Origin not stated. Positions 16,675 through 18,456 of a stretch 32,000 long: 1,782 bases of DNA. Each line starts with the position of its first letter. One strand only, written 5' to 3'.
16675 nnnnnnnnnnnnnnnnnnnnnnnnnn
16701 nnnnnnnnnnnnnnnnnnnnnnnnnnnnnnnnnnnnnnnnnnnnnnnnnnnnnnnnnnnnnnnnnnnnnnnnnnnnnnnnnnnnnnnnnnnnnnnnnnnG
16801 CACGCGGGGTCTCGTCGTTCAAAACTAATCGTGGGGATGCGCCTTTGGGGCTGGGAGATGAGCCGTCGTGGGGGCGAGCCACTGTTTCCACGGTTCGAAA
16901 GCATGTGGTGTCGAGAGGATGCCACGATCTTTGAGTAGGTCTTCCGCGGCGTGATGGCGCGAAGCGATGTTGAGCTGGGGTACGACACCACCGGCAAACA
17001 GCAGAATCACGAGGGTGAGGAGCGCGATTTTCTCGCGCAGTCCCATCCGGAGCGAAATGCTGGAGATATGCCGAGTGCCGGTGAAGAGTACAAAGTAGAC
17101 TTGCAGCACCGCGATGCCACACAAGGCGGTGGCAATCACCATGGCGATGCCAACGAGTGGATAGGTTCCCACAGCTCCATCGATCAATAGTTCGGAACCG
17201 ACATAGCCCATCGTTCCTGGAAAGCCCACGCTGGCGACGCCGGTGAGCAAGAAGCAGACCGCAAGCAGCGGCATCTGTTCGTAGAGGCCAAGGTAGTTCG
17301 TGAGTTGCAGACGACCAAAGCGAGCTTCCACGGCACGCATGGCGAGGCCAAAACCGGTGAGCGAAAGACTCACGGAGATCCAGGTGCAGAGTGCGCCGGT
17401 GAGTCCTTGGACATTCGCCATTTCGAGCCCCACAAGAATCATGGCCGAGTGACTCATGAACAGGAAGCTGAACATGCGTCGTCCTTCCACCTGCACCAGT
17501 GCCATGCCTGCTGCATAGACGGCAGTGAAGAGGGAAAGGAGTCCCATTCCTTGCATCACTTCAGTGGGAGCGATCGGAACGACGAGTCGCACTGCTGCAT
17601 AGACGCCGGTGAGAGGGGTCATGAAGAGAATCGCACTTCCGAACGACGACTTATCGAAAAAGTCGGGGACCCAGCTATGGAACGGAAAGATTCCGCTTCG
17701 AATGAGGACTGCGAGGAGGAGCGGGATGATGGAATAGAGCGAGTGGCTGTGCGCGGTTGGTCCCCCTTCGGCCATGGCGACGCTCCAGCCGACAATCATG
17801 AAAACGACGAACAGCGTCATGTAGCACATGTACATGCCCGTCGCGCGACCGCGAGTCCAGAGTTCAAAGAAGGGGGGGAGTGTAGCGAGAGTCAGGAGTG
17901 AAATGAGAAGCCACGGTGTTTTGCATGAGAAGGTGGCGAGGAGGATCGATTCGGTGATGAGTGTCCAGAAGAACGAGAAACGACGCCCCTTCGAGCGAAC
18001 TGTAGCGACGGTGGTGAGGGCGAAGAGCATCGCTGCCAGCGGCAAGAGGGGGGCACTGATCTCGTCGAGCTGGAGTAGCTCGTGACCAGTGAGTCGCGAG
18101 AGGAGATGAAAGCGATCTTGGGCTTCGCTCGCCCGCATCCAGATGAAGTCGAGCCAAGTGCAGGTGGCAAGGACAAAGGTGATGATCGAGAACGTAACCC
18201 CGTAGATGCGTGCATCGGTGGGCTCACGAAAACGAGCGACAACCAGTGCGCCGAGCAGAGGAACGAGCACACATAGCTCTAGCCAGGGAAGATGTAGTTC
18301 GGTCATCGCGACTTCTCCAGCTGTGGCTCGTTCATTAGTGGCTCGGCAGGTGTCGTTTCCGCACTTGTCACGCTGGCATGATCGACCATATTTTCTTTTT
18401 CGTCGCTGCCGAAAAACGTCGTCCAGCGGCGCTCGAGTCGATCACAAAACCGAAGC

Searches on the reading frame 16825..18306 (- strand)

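Call 31: search_protein_families(library=pfam, proteins=[window:16825-18306:-], max_evalue=0.00001)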
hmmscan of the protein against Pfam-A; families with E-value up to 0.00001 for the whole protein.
window:16825-18306:- (493 aa): 1 family
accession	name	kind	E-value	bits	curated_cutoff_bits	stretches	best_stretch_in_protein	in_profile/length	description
PF00361.26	Proton_antipo_M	-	2.5e-22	79.9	21.5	1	186-395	78-293/294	NADH:quinone oxidoreductase/Mrp antiporter, TM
